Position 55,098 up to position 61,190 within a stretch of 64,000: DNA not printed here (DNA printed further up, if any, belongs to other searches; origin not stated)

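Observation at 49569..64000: Compact hybrid NRPS-PKS gene cluster with an unusual enzyme set that I cannot match to a characterised pathway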

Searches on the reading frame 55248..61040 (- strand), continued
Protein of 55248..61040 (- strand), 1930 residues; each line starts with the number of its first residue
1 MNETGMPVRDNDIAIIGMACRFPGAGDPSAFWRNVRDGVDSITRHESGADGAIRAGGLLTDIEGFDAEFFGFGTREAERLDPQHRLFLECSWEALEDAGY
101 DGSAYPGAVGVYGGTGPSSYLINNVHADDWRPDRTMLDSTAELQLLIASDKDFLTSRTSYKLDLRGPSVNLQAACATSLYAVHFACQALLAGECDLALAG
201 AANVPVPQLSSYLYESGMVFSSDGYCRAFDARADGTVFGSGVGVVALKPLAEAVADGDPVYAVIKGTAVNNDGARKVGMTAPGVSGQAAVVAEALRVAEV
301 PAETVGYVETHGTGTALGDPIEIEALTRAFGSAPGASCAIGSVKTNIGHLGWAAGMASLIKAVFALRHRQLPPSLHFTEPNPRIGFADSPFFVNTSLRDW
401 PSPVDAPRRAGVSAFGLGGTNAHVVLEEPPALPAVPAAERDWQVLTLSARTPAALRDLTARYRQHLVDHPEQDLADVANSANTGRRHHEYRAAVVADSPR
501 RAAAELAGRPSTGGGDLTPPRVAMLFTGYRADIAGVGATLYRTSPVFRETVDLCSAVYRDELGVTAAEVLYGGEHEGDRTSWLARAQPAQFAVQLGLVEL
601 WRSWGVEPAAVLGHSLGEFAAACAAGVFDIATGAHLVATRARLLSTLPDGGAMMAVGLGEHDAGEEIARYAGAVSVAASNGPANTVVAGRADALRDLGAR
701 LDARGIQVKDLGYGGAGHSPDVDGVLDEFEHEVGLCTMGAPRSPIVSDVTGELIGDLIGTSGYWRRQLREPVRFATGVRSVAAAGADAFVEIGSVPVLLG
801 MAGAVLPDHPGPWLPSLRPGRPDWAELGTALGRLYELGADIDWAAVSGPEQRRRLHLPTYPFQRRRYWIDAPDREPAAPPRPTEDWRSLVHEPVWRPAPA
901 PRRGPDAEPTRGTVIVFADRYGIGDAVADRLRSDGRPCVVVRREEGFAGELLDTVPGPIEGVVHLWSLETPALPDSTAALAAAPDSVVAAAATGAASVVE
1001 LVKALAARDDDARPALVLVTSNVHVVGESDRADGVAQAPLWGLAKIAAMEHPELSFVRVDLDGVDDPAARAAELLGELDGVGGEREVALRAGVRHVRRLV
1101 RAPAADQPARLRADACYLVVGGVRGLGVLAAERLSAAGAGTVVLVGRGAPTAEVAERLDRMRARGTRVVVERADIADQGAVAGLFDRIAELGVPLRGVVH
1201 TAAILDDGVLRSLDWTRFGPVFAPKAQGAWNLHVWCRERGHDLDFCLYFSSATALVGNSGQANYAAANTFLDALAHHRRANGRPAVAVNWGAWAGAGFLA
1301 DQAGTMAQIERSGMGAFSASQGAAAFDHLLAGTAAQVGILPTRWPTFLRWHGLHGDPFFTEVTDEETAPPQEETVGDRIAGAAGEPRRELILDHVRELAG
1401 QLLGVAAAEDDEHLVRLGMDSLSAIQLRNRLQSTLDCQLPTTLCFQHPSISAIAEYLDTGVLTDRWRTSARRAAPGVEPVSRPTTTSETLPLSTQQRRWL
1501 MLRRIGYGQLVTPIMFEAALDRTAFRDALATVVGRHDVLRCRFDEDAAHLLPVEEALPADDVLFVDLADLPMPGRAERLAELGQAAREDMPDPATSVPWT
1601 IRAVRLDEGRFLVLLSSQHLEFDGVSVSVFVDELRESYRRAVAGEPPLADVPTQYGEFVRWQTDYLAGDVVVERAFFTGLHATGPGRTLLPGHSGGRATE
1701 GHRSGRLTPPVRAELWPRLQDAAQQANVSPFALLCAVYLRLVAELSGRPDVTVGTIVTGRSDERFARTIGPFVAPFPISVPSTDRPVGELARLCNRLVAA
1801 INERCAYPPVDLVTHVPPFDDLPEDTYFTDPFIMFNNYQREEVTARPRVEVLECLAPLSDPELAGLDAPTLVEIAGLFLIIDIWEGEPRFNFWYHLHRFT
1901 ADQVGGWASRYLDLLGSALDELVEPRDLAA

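Call 20: find_encoding_contigs(protein=P0006, flank=10000, max_places=1)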
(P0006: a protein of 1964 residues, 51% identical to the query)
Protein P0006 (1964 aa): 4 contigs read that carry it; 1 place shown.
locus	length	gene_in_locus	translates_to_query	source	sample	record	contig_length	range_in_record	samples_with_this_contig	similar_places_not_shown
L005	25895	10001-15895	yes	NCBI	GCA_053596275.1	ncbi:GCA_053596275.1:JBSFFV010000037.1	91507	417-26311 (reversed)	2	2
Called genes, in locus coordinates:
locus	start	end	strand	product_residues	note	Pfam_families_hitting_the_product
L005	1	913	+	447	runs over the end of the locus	PF00668:Condensation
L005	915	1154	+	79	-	PF00550:PP-binding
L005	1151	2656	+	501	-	PF00501:AMP-binding, PF13193:AMP-binding_C (weak)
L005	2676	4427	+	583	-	PF00501:AMP-binding, PF13193:AMP-binding_C, PF00550:PP-binding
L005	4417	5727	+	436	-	PF00668:Condensation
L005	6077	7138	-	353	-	PF24827:AstE_AspA_cat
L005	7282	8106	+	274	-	PF03059:NAS (weak)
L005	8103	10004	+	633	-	PF00501:AMP-binding, PF13193:AMP-binding_C, PF00550:PP-binding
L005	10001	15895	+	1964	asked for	PF00109:ketoacyl-synt, PF02801:Ketoacyl-synt_C, PF16197:KAsynt_C_assoc, PF22621:CurL-like_PKS_C, PF00698:Acyl_transf_1, PF22953:SpnB_Rossmann, PF00106:adh_short, PF08659:KR, +4 more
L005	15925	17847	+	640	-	PF02310:B12-binding, PF06368:Met_asp_mut_E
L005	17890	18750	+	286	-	PF02668:TauD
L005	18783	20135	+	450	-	PF08240:ADH_N, PF00107:ADH_zinc_N, PF13602:ADH_zinc_N_2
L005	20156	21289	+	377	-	PF04339:FemAB_like, PF13480:Acetyltransf_6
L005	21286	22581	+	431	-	PF07690:MFS_1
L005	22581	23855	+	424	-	PF00144:Beta-lactamase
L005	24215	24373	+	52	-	-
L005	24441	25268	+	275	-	PF01636:APH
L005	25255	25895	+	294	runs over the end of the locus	PF17914:HopA1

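Call 21: find_encoding_contigs(protein=P0008, flank=10000, max_places=1)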
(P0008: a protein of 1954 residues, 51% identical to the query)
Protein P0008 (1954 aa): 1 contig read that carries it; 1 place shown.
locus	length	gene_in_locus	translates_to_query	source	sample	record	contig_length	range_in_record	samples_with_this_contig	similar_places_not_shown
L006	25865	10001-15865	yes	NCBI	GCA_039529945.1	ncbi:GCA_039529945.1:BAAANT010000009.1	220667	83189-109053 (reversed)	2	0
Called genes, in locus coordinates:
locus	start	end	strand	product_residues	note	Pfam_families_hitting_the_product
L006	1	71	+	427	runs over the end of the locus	PF07690:MFS_1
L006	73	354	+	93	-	-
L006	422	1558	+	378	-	PF04339:FemAB_like, PF13480:Acetyltransf_6 (weak)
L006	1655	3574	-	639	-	PF02310:B12-binding, PF04055:Radical_SAM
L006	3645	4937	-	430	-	PF07690:MFS_1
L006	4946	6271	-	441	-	PF13535:ATP-grasp_4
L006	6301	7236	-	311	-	PF24827:AstE_AspA_cat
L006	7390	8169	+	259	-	-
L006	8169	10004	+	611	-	PF00501:AMP-binding, PF13193:AMP-binding_C, PF00550:PP-binding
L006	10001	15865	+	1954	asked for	PF00109:ketoacyl-synt, PF02801:Ketoacyl-synt_C, PF16197:KAsynt_C_assoc, PF22336:RhiE-like_linker, PF22621:CurL-like_PKS_C, PF00698:Acyl_transf_1, PF22953:SpnB_Rossmann, PF00106:adh_short, +4 more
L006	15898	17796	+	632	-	PF02310:B12-binding, PF06368:Met_asp_mut_E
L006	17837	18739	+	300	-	PF02668:TauD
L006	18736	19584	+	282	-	PF00551:Formyl_trans_N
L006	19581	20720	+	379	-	PF04339:FemAB_like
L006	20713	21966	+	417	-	PF04339:FemAB_like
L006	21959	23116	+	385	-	PF00144:Beta-lactamase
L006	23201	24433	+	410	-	PF00491:Arginase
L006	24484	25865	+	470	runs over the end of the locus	PF00587:tRNA-synt_2b, PF03129:HGTP_anticodon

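Call 34: find_encoding_contigs(protein=P0106, flank=10000, max_places=1)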
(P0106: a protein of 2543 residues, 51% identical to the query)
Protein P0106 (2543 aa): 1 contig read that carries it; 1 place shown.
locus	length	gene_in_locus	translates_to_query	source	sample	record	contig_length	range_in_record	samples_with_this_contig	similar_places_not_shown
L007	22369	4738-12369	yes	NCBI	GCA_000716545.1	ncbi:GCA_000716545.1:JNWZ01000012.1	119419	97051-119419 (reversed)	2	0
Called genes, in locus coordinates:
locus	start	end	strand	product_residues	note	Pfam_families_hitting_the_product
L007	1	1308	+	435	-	?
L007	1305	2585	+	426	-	PF00067:p450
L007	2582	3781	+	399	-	PF00144:Beta-lactamase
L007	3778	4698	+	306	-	PF05721:PhyH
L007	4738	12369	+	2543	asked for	PF00501:AMP-binding, PF13193:AMP-binding_C, PF00550:PP-binding, PF00109:ketoacyl-synt, PF02801:Ketoacyl-synt_C, PF16197:KAsynt_C_assoc, PF22336:RhiE-like_linker, PF22621:CurL-like_PKS_C, +6 more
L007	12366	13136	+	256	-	PF08241:Methyltransf_11, PF08242:Methyltransf_12, PF13649:Methyltransf_25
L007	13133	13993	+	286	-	PF02668:TauD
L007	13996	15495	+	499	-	PF07690:MFS_1, PF00854:PTR2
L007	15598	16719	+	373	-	PF04443:LuxE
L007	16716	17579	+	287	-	PF02273:Acyl_transf_2, PF12697:Abhydrolase_6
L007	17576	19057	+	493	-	PF05893:LuxC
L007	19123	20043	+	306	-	PF00005:ABC_tran, PF13304:AAA_21 (faint)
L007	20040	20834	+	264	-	PF01061:ABC2_membrane, PF12698:ABC2_membrane_3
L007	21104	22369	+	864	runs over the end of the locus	PF25816:RamC_N, PF00069:Pkinase, PF05147:LANC_like (weak)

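Call 35: find_encoding_contigs(protein=P0028, flank=10000, max_places=1)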
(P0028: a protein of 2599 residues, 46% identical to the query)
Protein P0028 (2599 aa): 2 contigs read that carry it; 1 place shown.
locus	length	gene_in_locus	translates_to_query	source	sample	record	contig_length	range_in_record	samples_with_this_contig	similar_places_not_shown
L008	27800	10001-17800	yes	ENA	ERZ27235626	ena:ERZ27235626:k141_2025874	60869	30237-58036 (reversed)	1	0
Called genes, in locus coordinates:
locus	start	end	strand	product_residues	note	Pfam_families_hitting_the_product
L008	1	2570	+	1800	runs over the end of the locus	?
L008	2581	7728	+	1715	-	PF00109:ketoacyl-synt, PF02801:Ketoacyl-synt_C, PF16197:KAsynt_C_assoc, PF00109:ketoacyl-synt, PF00698:Acyl_transf_1 (faint), PF07977:FabA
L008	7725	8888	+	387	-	PF00144:Beta-lactamase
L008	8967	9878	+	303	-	PF05721:PhyH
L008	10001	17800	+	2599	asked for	PF00501:AMP-binding, PF13193:AMP-binding_C, PF00550:PP-binding, PF00109:ketoacyl-synt, PF02801:Ketoacyl-synt_C, PF16197:KAsynt_C_assoc, PF22621:CurL-like_PKS_C, PF00698:Acyl_transf_1, +5 more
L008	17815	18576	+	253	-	PF08241:Methyltransf_11, PF08242:Methyltransf_12 (weak), PF13649:Methyltransf_25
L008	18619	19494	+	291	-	PF02668:TauD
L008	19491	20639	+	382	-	PF04443:LuxE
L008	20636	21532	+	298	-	PF02273:Acyl_transf_2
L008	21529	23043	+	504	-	PF05893:LuxC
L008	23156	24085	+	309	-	PF00005:ABC_tran, PF13304:AAA_21 (weak)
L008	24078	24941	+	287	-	PF01061:ABC2_membrane, PF12730:ABC2_membrane_4 (weak), PF12698:ABC2_membrane_3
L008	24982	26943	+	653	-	PF01596:Methyltransf_3, PF13578:Methyltransf_24, PF00067:p450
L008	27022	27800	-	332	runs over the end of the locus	PF00005:ABC_tran, PF13304:AAA_21 (faint), PF08352:oligo_HPY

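Call 42: search_protein_families(library=ncbifam, proteins=[L005:18783-20135:+, L005:20156-21289:+, L006:23201-24433:+, L006:1655-3574:-], max_evalue=0.00001)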
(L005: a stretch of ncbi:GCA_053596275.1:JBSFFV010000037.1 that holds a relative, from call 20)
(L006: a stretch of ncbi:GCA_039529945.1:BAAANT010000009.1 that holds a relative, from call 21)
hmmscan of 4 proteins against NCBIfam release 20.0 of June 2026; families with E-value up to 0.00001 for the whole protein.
L005:18783-20135:+ (450 aa): 17 families
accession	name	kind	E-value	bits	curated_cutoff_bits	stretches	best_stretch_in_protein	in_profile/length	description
TIGR01751.1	crot-CoA-red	equivalog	2.3e-168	560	378.55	1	31-425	3-398/398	crotonyl-CoA carboxylase/reductase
NF041172.1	AcrlCoa_red_Thmprot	equivalog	8.5e-31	107.1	500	2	49-272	11-213/334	acryloyl-CoA reductase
TIGR02824.1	quinone_pig3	subfamily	1.1e-29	103.5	296.8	1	171-410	91-321/325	putative NAD(P)H quinone oxidoreductase, PIG3 family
NF010344.0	PRK13771.1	subfamily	4.8e-27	94.8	349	1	46-274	8-214/334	putative alcohol dehydrogenase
TIGR02823.1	oxido_YhdH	subfamily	2.4e-16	59.5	297.25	1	168-276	91-200/324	acrylyl-CoA reductase family protein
NF008024.0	PRK10754.1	subfamily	1.3e-15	57.3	348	1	170-341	91-243/327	NADPH:quinone reductase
TIGR03201.1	dearomat_had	equivalog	8.9e-15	54.6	338.65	1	111-276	54-220/349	6-hydroxycyclohex-1-ene-1-carbonyl-CoA dehydrogenase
TIGR02817.1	adh_fam_1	subfamily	1.7e-14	54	284.05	1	111-275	59-203/336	zinc-binding alcohol dehydrogenase family protein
NF006940.0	PRK09422.1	equivalog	5.8e-14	51.8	344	1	108-276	50-216/338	alcohol dehydrogenase AdhP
NF041183.1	Pks2_ls1_myc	equivalog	2e-13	48.2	2400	1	182-278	1507-1601/2086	sulfolipid-1 biosynthesis phthioceranic/hydroxyphthioceranic acid synthase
NF041097.1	keto_inos_dh_IolM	equivalog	2.3e-13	49.6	450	1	49-409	38-385/389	scyllo-inosose 3-dehydrogenase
NF051456.1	acrylyl_AcuI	equivalog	1.4e-12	47.1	440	1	168-278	92-203/325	acrylyl-CoA reductase (NADPH)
TIGR03989.1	Rxyl_3153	subfamily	9.9e-10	38.2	440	0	113-145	58-90/370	NDMA-dependent alcohol dehydrogenase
TIGR00692.1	tdh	equivalog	2.6e-09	36.6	458.35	1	45-275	5-215/340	L-threonine 3-dehydrogenase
NF003808.0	PRK05396.1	equivalog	1.4e-08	34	380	1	44-278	6-220/341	L-threonine 3-dehydrogenase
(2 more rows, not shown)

L005:20156-21289:+ (377 aa): 0 families

L006:23201-24433:+ (410 aa): 5 families
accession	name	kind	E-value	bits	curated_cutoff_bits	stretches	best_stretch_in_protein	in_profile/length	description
NF002564.0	PRK02190.1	subfamily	1.3e-51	175.6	302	1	25-343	7-304/307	agmatinase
TIGR01230.1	agmatinase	equivalog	4.9e-37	128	174.3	1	57-337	14-273/275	agmatinase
TIGR01227.1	hutG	equivalog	1.6e-36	126.1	229.15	1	57-337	36-306/307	formimidoylglutamase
TIGR01229.1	rocF_arginase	equivalog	1.4e-23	83.7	227.6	1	200-329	160-287/300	arginase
NF010347.0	PRK13775.1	equivalog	5.5e-07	29.1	381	1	242-331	231-318/331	formimidoylglutamase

L006:1655-3574:- (639 aa): 16 families
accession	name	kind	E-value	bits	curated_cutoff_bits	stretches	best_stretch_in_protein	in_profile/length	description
NF033712.0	B12_rSAM_KedN5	subfamily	5.6e-280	930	700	1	8-636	2-622/624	KedN5 family methylcobalamin-dependent radical SAM C-methyltransferase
TIGR03471.1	HpnJ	equivalog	5.2e-21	75.1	577.6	1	89-368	87-354/472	hopanoid biosynthesis associated radical SAM protein HpnJ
TIGR02026.1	BchE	equivalog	6.2e-21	74.8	481.35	1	69-418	62-402/497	magnesium-protoporphyrin IX monomethyl ester anaerobic oxidative cyclase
NF050148.1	rSAM_ApyD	equivalog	1.2e-19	70.2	750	1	69-246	73-241/645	RiPP biosynthesis radical SAM protein ApyD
NF038361.1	rSAM_Sden_1168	equivalog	5.3e-16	58.3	575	1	72-374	142-446/560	Sden_1168 family B12-binding radical SAM P-methyltransferase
TIGR04013.1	B12_SAM_MJ_1487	hypoth_equivalog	1.4e-15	57.1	251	1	69-247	43-194/382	TIGR04013 family B12-binding domain/radical SAM domain-containing protein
TIGR03975.1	rSAM_ocin_1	subfamily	2.2e-14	52.9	281.85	1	89-258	147-319/606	RiPP maturation radical SAM C-methyltransferase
TIGR04072.2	rSAM_ladder_B12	equivalog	1.9e-12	46.5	360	1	204-408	180-380/443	lipid biosynthesis B12-binding/radical SAM protein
TIGR04014.1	B12_SAM_MJ_0865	equivalog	9.9e-12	44.4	360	1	94-256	62-212/434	methyl-coenzyme M reductase glutamine C-methyltransferase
TIGR04479.1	bcpD_PhpK_rSAM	subfamily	3.2e-11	42.3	600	1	205-378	242-408/504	PhpK family radical SAM P-methyltransferase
TIGR01579.1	MiaB-like-C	equivalog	2.2e-09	37.1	357.05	1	207-376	143-315/416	tRNA (N(6)-L-threonylcarbamoyladenosine(37)-C(2))-methylthiotransferase MtaB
TIGR00089.1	TIGR00089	subfamily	2.3e-09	36.5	251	1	204-376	140-315/429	MiaB/RimO family radical SAM methylthiotransferase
TIGR04367.1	HpnR_B12_rSAM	equivalog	9.9e-08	30.9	650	1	71-332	61-307/490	hopanoid C-3 methylase HpnR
TIGR04385.1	B12_rSAM_cofa1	equivalog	6.4e-07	28.9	450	1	94-366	94-351/438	B12 lower ligand biosynthesis radical SAM protein BzaD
TIGR01212.1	TIGR01212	equivalog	5.8e-06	25.6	180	1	302-399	129-226/302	tRNA modification radical SAM protein MnmL/YtqA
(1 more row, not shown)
